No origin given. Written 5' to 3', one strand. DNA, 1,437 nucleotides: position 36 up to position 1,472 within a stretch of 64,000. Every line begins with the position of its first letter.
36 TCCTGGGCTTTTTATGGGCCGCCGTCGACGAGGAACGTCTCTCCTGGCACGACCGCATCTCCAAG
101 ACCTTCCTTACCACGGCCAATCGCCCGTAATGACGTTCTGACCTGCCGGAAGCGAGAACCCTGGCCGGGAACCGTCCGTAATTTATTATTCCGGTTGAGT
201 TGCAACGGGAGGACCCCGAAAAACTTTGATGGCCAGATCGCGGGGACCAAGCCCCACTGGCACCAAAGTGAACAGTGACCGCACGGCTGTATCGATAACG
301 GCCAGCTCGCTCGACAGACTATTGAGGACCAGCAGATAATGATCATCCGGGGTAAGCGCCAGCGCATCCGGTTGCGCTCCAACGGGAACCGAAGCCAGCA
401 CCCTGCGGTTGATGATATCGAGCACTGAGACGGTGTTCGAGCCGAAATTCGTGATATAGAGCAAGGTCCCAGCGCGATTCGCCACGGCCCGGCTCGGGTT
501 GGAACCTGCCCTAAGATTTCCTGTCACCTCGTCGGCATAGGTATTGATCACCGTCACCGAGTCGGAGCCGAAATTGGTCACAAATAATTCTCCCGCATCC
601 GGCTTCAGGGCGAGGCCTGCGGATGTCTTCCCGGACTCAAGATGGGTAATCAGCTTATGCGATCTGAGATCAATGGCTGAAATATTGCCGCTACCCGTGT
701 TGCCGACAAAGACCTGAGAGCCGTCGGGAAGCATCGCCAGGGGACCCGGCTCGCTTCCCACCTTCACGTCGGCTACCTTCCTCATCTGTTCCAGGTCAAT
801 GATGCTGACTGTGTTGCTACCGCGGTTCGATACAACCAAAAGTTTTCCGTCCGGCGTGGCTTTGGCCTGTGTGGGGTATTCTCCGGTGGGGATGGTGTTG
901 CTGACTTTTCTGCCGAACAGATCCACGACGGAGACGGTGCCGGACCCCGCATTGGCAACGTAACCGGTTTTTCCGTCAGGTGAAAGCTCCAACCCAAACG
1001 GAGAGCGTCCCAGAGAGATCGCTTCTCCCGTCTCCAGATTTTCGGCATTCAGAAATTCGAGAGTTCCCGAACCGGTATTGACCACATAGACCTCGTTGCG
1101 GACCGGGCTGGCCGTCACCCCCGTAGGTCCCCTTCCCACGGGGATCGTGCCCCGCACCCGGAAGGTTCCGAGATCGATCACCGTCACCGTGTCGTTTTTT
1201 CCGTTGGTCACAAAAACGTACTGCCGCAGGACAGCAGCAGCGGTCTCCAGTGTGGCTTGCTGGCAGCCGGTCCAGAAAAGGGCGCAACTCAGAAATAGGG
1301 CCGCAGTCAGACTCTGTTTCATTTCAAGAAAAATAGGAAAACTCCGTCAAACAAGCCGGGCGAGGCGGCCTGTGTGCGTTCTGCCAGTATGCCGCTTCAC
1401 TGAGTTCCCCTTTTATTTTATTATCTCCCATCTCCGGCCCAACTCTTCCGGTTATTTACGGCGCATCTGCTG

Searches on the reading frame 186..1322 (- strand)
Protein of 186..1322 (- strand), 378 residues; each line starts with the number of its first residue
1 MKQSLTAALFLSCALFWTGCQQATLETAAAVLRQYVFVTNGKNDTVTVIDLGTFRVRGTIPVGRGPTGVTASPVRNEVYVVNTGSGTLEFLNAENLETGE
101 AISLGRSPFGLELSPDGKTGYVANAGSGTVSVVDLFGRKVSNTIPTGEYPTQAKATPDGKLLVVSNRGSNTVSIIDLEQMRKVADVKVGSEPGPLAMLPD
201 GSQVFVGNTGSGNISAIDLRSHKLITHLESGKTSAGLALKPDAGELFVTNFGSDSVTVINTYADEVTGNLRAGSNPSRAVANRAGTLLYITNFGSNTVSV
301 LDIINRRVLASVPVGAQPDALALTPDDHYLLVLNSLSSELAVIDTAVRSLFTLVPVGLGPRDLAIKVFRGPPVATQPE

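Call 59: find_encoding_contigs(protein=window:186-1322:-, flank=10000, max_places=2)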
Protein window:186-1322:- (378 aa): no gene with exactly this product is on record in the collection.
